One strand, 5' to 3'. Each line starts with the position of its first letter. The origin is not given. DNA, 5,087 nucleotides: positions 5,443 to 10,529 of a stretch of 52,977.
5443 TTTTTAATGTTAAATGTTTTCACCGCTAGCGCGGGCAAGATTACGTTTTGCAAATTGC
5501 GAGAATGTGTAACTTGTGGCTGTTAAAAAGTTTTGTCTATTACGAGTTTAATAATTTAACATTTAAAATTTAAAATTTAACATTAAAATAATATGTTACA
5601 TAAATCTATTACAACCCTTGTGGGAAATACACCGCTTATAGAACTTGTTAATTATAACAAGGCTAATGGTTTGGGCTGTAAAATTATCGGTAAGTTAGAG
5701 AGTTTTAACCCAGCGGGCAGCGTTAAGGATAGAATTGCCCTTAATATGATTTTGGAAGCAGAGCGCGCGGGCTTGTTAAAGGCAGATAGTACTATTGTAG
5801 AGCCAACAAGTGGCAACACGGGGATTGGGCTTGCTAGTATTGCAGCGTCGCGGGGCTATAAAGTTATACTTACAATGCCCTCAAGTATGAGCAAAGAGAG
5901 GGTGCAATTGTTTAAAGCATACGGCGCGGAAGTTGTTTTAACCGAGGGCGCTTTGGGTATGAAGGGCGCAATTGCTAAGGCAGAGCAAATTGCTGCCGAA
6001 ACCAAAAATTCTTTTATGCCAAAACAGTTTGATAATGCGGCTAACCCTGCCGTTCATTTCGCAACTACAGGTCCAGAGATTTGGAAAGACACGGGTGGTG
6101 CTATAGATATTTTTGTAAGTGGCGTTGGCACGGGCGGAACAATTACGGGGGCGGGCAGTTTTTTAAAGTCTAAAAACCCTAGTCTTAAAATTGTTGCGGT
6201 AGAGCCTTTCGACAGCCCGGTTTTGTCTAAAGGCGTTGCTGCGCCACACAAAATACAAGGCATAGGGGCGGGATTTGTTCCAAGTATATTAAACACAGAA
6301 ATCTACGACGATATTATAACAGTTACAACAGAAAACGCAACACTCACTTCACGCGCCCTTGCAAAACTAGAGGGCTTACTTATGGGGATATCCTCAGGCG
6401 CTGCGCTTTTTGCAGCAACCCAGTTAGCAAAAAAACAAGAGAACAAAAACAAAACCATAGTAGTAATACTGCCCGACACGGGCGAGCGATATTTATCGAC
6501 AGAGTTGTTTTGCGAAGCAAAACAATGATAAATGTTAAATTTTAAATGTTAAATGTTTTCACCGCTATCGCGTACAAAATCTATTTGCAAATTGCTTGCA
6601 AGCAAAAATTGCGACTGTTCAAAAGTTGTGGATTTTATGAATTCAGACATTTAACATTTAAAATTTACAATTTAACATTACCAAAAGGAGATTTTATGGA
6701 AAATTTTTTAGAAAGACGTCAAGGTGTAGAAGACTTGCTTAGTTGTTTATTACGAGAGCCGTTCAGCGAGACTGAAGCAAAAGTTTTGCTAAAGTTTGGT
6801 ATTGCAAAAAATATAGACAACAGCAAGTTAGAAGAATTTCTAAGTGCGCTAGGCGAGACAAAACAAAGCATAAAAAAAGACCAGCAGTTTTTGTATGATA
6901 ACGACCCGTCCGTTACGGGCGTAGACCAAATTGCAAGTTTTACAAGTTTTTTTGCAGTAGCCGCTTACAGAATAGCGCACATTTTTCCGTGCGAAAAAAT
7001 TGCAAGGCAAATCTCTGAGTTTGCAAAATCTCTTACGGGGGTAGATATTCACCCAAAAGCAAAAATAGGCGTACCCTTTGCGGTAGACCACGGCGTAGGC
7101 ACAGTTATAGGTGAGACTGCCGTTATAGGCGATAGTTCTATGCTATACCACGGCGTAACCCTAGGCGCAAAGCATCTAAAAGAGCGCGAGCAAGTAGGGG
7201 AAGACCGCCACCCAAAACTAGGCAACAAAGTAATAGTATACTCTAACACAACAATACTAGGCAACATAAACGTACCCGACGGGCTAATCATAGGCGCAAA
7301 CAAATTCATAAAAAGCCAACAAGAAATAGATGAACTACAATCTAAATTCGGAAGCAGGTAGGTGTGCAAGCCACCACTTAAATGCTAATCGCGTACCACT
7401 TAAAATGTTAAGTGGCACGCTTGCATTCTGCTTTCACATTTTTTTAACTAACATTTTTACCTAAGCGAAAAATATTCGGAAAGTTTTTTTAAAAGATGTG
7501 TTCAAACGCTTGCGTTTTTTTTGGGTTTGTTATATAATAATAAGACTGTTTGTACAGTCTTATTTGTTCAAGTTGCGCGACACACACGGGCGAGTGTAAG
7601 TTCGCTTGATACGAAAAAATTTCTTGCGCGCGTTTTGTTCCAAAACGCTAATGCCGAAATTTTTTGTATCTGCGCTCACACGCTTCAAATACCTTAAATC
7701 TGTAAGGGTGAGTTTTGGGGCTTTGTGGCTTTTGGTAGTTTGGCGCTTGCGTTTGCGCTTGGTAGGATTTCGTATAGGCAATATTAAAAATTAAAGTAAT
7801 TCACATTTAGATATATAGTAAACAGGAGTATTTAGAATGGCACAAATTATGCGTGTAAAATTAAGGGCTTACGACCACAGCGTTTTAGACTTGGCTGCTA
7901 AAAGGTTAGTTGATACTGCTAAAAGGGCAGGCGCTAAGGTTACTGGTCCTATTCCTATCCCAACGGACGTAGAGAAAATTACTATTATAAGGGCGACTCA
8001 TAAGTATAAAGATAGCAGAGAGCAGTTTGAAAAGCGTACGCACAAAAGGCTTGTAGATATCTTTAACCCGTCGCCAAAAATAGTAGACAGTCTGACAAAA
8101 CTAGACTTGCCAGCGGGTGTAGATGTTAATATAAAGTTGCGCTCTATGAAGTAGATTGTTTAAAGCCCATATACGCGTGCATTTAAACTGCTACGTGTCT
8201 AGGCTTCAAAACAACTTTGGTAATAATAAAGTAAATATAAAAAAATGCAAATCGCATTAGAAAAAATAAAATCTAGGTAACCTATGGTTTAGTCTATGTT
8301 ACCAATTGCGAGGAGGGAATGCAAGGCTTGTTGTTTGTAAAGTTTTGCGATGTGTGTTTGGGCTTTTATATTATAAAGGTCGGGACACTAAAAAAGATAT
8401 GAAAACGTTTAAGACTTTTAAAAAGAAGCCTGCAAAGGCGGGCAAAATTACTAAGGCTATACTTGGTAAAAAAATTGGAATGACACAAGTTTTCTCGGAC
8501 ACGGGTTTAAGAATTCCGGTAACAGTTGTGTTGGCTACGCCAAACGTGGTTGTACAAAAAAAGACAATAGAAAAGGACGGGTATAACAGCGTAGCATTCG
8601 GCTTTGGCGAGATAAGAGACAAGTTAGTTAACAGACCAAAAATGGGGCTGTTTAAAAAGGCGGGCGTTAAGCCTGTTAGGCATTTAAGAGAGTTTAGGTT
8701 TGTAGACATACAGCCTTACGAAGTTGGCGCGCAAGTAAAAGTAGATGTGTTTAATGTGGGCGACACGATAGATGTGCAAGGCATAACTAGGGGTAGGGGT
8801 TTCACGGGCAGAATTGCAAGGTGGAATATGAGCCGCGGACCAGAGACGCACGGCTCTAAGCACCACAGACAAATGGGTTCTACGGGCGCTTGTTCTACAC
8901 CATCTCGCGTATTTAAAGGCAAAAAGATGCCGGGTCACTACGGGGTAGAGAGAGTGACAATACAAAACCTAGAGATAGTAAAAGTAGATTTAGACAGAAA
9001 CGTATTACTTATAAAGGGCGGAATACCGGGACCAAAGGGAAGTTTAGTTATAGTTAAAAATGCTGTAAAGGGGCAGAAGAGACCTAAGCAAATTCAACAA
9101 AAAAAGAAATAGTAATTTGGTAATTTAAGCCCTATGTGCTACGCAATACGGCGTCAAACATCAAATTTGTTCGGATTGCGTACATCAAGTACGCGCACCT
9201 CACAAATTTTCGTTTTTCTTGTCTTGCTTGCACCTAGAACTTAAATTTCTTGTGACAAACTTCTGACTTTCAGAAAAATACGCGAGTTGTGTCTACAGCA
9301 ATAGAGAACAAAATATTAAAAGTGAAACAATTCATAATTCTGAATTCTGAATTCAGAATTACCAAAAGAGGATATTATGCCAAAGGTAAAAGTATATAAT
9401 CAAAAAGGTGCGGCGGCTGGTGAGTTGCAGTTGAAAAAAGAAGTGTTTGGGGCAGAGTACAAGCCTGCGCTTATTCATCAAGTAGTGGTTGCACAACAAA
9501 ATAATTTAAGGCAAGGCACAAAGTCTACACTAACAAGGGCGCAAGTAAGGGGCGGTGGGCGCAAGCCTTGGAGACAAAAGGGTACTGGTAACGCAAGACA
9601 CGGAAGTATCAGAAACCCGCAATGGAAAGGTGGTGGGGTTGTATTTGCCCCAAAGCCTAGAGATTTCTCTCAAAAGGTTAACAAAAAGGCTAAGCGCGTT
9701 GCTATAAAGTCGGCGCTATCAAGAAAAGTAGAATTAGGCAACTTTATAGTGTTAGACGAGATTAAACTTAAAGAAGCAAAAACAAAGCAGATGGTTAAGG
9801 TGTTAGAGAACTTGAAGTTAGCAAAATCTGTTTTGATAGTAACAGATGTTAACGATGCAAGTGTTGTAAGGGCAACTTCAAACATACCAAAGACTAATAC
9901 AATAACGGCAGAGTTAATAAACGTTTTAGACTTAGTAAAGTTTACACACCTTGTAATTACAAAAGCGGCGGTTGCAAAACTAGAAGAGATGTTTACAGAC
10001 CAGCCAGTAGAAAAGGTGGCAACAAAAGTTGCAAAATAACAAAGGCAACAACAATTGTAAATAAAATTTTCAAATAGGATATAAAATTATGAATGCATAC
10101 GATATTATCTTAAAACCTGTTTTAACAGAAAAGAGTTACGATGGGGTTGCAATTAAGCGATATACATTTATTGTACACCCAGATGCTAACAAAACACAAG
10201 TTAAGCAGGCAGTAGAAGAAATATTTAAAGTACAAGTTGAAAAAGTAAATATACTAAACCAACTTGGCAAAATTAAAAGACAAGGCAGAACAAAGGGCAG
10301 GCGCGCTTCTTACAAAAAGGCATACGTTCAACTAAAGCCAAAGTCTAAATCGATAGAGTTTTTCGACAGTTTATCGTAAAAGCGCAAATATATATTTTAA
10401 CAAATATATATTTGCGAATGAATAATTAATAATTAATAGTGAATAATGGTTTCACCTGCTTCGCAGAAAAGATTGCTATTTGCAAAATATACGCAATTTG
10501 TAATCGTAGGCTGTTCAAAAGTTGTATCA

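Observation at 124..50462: F1: about 26 copies of a structured intergenic element whose long arms differ between copies but stay self-complementary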

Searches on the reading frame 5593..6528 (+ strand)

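Call 8: search_protein_families(library=pfam, proteins=[window:5593-6528:+])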
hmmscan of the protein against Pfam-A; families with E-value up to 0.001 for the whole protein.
window:5593-6528:+ (311 aa): 1 family
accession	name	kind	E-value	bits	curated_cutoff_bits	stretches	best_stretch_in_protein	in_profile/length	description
PF00291.31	PALP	-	5.6e-76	256.1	35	1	6-295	1-295/295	Pyridoxal-phosphate dependent enzyme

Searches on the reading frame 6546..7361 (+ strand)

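Call 8: search_protein_families(library=pfam, proteins=[window:6546-7361:+])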
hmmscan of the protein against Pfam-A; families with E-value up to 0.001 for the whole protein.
window:6546-7361:+ (271 aa): 1 family
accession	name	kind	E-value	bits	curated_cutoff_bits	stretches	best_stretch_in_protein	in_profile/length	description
PF00132.30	Hexapep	-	1.1e-06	28.5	27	0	185-208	1-24/36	Bacterial transferase hexapeptide (six repeats)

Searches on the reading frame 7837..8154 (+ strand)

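Call 8: search_protein_families(library=pfam, proteins=[window:7837-8154:+])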
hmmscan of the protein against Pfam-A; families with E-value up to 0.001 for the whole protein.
window:7837-8154:+ (105 aa): 1 family
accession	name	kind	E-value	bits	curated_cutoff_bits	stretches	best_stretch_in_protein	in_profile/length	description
PF00338.27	Ribosomal_S10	-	8.2e-33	113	21.2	1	6-100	1-98/98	Ribosomal protein S10p/S20e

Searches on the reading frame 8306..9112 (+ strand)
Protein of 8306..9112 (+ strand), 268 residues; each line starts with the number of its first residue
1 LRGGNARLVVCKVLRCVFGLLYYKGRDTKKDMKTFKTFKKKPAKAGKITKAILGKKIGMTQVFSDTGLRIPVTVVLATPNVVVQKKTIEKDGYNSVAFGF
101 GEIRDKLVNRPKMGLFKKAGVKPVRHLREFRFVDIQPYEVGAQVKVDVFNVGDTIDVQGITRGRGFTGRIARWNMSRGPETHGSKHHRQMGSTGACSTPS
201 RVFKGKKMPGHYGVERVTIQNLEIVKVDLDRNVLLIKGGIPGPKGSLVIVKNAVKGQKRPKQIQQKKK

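Call 8: search_protein_families(library=pfam, proteins=[window:8306-9112:+])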
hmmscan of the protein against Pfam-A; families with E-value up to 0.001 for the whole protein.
window:8306-9112:+ (268 aa): 1 family
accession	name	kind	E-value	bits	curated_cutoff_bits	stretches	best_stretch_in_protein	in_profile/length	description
PF00297.29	Ribosomal_L3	-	2.5e-15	56.8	22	1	147-228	210-289/369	Ribosomal protein L3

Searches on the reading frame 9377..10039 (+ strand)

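Call 8: search_protein_families(library=pfam, proteins=[window:9377-10039:+])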
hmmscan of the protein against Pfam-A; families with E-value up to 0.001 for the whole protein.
window:9377-10039:+ (220 aa): 1 family
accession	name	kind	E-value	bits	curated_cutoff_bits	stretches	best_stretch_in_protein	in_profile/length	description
PF00573.27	Ribosomal_L4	-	9e-74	247.7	25.8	1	18-204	2-189/190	Ribosomal protein L4/L1 family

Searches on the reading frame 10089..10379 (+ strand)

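Call 9: search_protein_families(library=pfam, proteins=[window:10089-10379:+])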
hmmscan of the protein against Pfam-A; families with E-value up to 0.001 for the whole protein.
window:10089-10379:+ (96 aa): 1 family
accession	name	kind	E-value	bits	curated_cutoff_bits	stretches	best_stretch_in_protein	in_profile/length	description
PF00276.25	Ribosomal_L23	-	1e-31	109.6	30.8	1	5-87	1-83/86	Ribosomal protein L23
